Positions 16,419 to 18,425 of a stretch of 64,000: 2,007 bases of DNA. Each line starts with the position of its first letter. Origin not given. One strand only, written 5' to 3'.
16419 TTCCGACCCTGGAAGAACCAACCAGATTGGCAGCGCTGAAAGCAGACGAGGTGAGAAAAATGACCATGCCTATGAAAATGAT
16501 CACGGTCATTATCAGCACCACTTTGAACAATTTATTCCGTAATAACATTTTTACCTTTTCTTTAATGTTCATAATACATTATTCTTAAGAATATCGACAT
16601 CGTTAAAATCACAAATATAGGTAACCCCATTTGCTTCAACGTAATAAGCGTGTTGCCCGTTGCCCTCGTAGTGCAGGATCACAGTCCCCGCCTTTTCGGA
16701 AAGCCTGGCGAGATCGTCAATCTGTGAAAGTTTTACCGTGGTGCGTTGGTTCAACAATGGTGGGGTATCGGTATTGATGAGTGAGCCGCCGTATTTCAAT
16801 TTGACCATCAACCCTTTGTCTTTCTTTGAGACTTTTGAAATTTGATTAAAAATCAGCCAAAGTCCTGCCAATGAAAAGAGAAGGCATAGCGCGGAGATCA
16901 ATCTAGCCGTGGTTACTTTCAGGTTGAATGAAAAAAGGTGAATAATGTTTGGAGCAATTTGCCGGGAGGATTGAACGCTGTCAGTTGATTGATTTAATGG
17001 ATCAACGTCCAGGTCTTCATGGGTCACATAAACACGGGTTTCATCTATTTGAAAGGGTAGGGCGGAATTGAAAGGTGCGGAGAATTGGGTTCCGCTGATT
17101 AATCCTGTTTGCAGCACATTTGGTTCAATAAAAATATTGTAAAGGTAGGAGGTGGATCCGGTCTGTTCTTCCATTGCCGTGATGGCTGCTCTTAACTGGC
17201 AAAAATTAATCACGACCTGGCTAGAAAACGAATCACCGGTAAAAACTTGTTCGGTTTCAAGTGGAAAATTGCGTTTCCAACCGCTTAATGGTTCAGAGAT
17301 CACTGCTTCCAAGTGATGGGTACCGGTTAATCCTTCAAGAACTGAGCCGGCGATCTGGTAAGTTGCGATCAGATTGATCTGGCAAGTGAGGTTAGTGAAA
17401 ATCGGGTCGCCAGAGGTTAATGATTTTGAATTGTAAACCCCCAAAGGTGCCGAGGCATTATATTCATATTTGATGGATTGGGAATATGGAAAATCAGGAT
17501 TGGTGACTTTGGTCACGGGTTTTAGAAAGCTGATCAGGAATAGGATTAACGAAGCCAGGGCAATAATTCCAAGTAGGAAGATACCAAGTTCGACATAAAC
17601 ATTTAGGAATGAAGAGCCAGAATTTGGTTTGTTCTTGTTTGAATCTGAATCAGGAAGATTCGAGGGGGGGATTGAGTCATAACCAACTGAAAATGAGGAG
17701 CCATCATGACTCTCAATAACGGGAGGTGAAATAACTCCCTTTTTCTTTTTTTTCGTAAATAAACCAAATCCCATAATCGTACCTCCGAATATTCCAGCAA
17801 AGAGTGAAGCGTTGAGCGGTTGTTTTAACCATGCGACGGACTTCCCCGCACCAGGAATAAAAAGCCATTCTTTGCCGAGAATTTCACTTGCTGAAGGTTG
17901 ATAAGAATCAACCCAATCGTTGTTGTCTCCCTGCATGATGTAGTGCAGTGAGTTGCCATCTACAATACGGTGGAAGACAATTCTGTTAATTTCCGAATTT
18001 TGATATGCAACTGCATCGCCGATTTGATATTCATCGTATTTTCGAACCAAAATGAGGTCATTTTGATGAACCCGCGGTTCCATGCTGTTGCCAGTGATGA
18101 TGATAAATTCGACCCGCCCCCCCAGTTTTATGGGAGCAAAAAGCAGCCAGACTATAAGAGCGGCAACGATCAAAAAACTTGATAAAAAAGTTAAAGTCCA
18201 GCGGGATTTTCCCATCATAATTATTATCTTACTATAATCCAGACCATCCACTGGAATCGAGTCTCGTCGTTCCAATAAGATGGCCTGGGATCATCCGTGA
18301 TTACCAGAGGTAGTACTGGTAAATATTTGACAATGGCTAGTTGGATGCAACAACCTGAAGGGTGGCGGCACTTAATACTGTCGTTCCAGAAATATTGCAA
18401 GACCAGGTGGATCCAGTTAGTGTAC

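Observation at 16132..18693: SipW-type signal peptidase fused to a large membrane domain, flanked by two secreted proteins sharing an AAN[VL]V..S[KR].G N-terminus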

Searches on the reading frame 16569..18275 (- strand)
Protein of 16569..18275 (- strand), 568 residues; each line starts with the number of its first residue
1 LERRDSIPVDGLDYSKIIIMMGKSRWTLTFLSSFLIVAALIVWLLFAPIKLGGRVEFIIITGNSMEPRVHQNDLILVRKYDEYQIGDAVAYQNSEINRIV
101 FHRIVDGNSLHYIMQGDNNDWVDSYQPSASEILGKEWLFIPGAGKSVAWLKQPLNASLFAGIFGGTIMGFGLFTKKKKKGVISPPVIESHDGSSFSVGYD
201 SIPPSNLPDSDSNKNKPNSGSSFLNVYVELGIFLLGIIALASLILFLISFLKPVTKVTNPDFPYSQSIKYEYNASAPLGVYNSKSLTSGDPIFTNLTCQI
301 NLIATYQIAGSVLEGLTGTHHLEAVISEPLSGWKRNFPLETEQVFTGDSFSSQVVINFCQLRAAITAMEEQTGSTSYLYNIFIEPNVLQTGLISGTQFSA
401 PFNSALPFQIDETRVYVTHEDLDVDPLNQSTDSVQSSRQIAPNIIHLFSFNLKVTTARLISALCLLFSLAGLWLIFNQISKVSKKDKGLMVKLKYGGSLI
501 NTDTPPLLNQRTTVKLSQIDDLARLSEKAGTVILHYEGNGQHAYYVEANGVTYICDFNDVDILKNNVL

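Call 3: search_protein_families(library=pfam, proteins=[window:16569-18275:-], max_evalue=1)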
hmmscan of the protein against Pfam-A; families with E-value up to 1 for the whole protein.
window:16569-18275:- (568 aa): 3 families
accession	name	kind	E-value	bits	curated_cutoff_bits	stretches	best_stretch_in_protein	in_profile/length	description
PF17231.7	DUF5305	-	2e-12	47.4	29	1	333-554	1-216/217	Family of unknown function (DUF5305)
PF00717.28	Peptidase_S24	-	2.1e-06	27.9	23.3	1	55-134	35-113/116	Peptidase S24-like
PF10502.14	Peptidase_S26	-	0.019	15.4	22.9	1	38-95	6-67/168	Signal peptidase, peptidase S26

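Call 4: search_protein_families(library=ncbifam, proteins=[window:16569-18275:-], max_evalue=1)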
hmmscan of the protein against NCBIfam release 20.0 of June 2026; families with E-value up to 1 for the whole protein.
window:16569-18275:- (568 aa): 4 families
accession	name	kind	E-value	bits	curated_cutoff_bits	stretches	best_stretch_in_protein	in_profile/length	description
TIGR02228.1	sigpep_I_arch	equivalog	2.3e-16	60.1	51.85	1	34-163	8-146/158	signal peptidase I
NF046067.1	SigPepSipWBacil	equivalog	7.1e-07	29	190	1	60-154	43-144/189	signal peptidase I SipW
TIGR02227.1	sigpep_I_bact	equivalog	1.6e-06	28.1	47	1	41-105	6-75/162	signal peptidase I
TIGR02754.1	sod_Ni_protease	equivalog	0.053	14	63.25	1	60-88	3-35/90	nickel-type superoxide dismutase maturation protease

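Call 5: find_homologous_proteins(query=window:16569-18275:-)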
Query window:16569-18275:- (568 aa): 50 proteins with E <= 0.001 among 8000 candidates.
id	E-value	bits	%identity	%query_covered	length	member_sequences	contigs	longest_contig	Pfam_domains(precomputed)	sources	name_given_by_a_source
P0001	0.0e+0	1277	100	100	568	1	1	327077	PF17231.8,PF00717.29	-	-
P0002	4.7e-242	823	66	95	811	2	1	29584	PF17231.8,PF00717.29,PF00563.26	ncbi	-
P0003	5.2e-227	773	63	96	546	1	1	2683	PF17231.8,PF00717.29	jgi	jgi:signal peptidase I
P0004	8.9e-195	667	54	95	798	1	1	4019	PF17231.8,PF00717.29,PF00563.26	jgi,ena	-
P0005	2.5e-181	622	50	98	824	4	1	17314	PF17231.8,PF00717.29,PF00563.26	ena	-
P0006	2.6e-177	609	51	94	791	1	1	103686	PF17231.8,PF00717.29,PF00563.26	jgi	jgi:signal peptidase I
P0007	3.3e-177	609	50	97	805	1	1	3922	PF17231.8,PF00717.29,PF00563.26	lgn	-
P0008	1.8e-176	606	49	98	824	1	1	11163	PF17231.8,PF00717.29,PF00563.26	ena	-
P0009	5.3e-173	595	50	94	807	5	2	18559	PF17231.8,PF00717.29,PF00563.26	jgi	jgi:signal peptidase I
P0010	9.8e-171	587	48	97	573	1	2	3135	PF17231.8,PF00717.29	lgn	-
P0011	3.0e-168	579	50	92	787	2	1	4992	PF17231.8,PF00717.29,PF00563.26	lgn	-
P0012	4.2e-152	526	47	87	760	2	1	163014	PF17231.8,PF00717.29,PF00563.26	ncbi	-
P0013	2.7e-147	510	44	94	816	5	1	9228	PF17231.8,PF00717.29,PF00563.26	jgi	jgi:signal peptidase I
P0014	3.8e-137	476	43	95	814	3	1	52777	PF17231.8,PF00717.29,PF00563.26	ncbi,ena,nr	ncbi:MAG: hypothetical protein FD147_1205 [Chloroflexi bacterium]|nr:MAG: hypothetical protein FD147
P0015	6.1e-124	433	41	95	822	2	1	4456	PF17231.8,PF00717.29,PF00563.26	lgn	-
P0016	8.3e-120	419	42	87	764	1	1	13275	PF17231.8,PF00563.26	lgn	-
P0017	3.1e-100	354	37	90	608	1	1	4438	PF17231.8,PF00717.29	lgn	-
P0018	4.5e-98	347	32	95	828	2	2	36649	PF17231.8,PF00717.29,PF00563.26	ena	-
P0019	1.8e-95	339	34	93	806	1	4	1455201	PF17231.8,PF00717.29,PF00563.26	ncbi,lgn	-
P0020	5.0e-93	331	33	93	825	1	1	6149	PF17231.8,PF00717.29,PF00563.26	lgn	-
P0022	1.5e-83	299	32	94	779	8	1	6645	PF17231.8,PF00717.29,PF00563.26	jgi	-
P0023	4.4e-82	295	32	94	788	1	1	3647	PF17231.8,PF00717.29,PF00563.26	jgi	jgi:signal peptidase I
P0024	2.4e-81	292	31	94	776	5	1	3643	PF00717.29,PF00563.26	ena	-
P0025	3.6e-79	285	32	91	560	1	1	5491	PF17231.8,PF00717.29,PF10502.15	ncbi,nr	ncbi:MAG TPA: signal peptidase I [Roseiflexaceae bacterium]|nr:signal peptidase I [Roseiflexaceae ba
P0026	4.2e-79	285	29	94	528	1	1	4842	PF17231.8,PF00717.29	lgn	-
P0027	1.9e-78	283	29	93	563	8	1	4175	PF17231.8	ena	-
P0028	3.1e-78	282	31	92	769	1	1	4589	PF17231.8,PF00717.29,PF00563.26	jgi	jgi:signal peptidase I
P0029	6.9e-77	277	49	25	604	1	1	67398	PF17231.8,PF00717.29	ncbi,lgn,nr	ncbi:MAG: signal peptidase I [Anaerolineae bacterium]|nr:MAG: signal peptidase I [Anaerolineae bacte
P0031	3.8e-72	262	30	91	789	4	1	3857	PF00717.29,PF00563.26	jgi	-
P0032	6.6e-69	251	31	94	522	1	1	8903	PF17231.8,PF00717.29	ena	-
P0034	9.5e-65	237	31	89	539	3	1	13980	PF17231.8,PF00717.29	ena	-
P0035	1.4e-63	234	30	91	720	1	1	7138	PF17231.8,PF13487.13,PF00717.29,PF01966.29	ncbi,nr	ncbi:MAG: HD domain-containing protein [Anaerolineae bacterium]|nr:MAG: HD domain-containing protein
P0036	2.4e-63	233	29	91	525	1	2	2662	PF17231.8,PF00717.29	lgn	-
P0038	1.5e-62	230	28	94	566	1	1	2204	PF17231.8,PF00717.29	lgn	-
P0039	5.8e-62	228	28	91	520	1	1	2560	PF17231.8,PF00717.29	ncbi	-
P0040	1.1e-61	227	28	94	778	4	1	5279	PF00563.26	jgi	-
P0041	1.3e-61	227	28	91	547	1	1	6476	PF17231.8,PF00717.29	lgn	-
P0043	2.7e-60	223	30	90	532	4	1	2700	PF17231.8,PF00717.29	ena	-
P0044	8.4e-57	211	30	91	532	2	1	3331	PF17231.8,PF00717.29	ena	-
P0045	2.9e-53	199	28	88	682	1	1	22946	PF17231.8,PF13487.13,PF01966.29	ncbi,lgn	-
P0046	6.6e-52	195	27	92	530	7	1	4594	PF17231.8,PF00717.29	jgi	jgi:signal peptidase I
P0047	2.5e-50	190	27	95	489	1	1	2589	PF17231.8,PF00717.29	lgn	-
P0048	2.9e-48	183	25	90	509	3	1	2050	PF17231.8,PF00717.29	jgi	jgi:signal peptidase I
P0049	5.4e-47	179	26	93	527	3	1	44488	PF17231.8,PF00717.29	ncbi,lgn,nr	ncbi:MAG TPA: signal peptidase I [Actinomycetota bacterium]|nr:signal peptidase I [Actinomycetota ba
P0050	6.5e-42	162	25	92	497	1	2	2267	PF17231.8,PF00717.29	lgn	-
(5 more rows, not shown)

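Call 22: find_related_loci(query=A4, collection=genome_contigs, flank=8000)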
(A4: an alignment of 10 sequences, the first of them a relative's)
Query A4 (568 aa) in genome_contigs; peptide patterns used: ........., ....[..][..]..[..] (x = any residue, [..] = any of these).
599 stretches matched a pattern (row limit reached: there are more); 150 encode a relative of the query (tblastn E <= 1e-3); the best 80 are kept; 80 distinct loci.
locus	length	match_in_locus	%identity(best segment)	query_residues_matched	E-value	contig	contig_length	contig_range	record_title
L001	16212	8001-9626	66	16-557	0e+0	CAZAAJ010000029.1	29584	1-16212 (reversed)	MAG TPA_asm: uncultured Anaerolinea sp. isolate binchicken_co220_144 genome assembly, contig: NODE_908_length_29584_cov_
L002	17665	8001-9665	48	3-559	3e-170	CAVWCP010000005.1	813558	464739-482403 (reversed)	MAG: uncultured Chloroflexia bacterium isolate MFD03899.bin.2.37 genome assembly, contig: contig_4802, whole genome shot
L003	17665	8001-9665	43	18-560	2e-140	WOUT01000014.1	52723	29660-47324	MAG: Chloroflexi bacterium isolate X2_MetaBAT.11 scaffold_195, whole genome shotgun sequence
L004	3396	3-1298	44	126-559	4e-125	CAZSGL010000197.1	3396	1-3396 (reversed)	MAG TPA_asm: uncultured Anaerolinea sp. isolate SRP302447_co4_94 genome assembly, contig: NODE_81626_length_3396_cov_6.8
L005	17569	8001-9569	35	25-553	3e-106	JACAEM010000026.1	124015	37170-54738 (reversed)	MAG: Chloroflexota bacterium isolate L.E.CH.17 k119_1008173, whole genome shotgun sequence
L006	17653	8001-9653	34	20-553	2e-105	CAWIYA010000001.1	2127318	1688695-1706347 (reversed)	MAG: uncultured Chloroflexia bacterium isolate MFD05942.bin.1.108 genome assembly, contig: contig_1859, whole genome sho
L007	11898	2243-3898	35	8-553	2e-102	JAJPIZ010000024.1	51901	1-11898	MAG: Anaerolineae bacterium isolate Centralia_MAG_396 k107_7288836, whole genome shotgun sequence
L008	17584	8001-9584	35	20-553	2e-102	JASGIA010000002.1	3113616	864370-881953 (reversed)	MAG: Anaerolineales bacterium isolate 5N243 JMF-2111-06-0005.ont.bin.243_1, whole genome shotgun sequence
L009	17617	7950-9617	33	3-553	1e-101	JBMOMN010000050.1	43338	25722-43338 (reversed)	MAG: Chloroflexota bacterium isolate Betzabe_MAG051 MAG051_50, whole genome shotgun sequence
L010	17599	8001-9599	34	3-557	3e-101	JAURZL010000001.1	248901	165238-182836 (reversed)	MAG: Anaerolineaceae bacterium isolate E6_concoct.bin.151 E6_k141_142248, whole genome shotgun sequence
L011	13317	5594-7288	32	3-553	5e-101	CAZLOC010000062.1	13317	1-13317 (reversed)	MAG TPA_asm: uncultured Anaerolineaceae bacterium isolate binchicken_co234_131 genome assembly, contig: NODE_3079_length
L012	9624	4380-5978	33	25-553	2e-100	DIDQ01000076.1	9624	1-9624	MAG TPA_asm: Anaerolineales bacterium UBA5796 UBA5796_contig_1078, whole genome shotgun sequence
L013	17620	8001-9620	34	14-553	4e-100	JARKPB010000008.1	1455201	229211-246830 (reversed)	MAG: Anaerolineaceae bacterium isolate D159_maxbin.014_sub k141_46047, whole genome shotgun sequence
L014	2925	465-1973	32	19-553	5e-101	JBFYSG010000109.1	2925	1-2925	MAG: Chloroflexota bacterium isolate PPR_0234 k121_1091212, whole genome shotgun sequence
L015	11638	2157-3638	34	24-553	9e-98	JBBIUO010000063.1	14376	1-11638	MAG: Chloroflexota bacterium isolate QNS170220_bin_55 NODE_1458_length_14376_cov_5.856016, whole genome shotgun sequence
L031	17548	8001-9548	32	8-553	8e-92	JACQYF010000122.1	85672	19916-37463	MAG: Chloroflexi bacterium isolate NC_groundwater_1534_Pr4_S-0.65um_60_13 SR1-18-Sp65_coassembly_scaffold_294293, whole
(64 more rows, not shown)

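Call 32: search_solved_structures(query=P0002, max_evalue=0.001, show_alignments=2)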
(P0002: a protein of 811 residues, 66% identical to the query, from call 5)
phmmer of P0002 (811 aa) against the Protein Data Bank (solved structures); distinct sequences matched with E-value up to 0.001: 35.
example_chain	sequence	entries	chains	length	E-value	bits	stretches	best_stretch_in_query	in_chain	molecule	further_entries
8arv_A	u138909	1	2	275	5.3e-28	100.7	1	567-809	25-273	Bifunctional diguanylate cyclase/phosphodiesterase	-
5m3c_A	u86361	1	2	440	7.8e-25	90.2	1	562-795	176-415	Diguanylate cyclase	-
4rni_A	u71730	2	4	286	6.5e-24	87.2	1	553-783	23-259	Motility regulator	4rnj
2r6o_A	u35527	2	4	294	8.4e-24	86.8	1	566-797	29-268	Putative diguanylate cyclase/phosphodiesterase (GGDEF & EAL domains) | PUTATIVE DIGUANYLATE CYCLASE/PHOSPHODIESTERASE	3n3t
4rnf_A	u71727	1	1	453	1.2e-23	86.4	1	552-783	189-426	Motility regulator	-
4rnh_A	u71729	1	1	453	2.4e-23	85.3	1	552-783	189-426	Motility regulator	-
5m1t_A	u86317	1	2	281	2.9e-20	75.1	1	568-790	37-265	MucR Phosphodiesterase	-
3u2e_A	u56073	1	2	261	4e-20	74.6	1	562-805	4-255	GGDEF family protein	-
4hjf_A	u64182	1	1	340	4.5e-20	74.5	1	559-805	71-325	GGDEF family protein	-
3s83_A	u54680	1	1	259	6.4e-20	74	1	566-805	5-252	GGDEF family protein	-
5yrp_A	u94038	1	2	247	1.4e-19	72.8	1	575-786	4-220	Sensory box/response regulator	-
6hq4_A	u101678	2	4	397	5.4e-17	64.3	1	568-795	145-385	EAL Enzyme Bd1971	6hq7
6hq5_A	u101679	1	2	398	5.4e-17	64.3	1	568-795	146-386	EAL Enzyme Bd1971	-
4hu3_A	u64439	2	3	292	4.3e-14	54.7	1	566-790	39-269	Oxygen sensor protein DosP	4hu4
4lj3_A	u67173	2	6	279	7.6e-14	53.9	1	563-795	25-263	Cyclic di-GMP phosphodiesterase YahA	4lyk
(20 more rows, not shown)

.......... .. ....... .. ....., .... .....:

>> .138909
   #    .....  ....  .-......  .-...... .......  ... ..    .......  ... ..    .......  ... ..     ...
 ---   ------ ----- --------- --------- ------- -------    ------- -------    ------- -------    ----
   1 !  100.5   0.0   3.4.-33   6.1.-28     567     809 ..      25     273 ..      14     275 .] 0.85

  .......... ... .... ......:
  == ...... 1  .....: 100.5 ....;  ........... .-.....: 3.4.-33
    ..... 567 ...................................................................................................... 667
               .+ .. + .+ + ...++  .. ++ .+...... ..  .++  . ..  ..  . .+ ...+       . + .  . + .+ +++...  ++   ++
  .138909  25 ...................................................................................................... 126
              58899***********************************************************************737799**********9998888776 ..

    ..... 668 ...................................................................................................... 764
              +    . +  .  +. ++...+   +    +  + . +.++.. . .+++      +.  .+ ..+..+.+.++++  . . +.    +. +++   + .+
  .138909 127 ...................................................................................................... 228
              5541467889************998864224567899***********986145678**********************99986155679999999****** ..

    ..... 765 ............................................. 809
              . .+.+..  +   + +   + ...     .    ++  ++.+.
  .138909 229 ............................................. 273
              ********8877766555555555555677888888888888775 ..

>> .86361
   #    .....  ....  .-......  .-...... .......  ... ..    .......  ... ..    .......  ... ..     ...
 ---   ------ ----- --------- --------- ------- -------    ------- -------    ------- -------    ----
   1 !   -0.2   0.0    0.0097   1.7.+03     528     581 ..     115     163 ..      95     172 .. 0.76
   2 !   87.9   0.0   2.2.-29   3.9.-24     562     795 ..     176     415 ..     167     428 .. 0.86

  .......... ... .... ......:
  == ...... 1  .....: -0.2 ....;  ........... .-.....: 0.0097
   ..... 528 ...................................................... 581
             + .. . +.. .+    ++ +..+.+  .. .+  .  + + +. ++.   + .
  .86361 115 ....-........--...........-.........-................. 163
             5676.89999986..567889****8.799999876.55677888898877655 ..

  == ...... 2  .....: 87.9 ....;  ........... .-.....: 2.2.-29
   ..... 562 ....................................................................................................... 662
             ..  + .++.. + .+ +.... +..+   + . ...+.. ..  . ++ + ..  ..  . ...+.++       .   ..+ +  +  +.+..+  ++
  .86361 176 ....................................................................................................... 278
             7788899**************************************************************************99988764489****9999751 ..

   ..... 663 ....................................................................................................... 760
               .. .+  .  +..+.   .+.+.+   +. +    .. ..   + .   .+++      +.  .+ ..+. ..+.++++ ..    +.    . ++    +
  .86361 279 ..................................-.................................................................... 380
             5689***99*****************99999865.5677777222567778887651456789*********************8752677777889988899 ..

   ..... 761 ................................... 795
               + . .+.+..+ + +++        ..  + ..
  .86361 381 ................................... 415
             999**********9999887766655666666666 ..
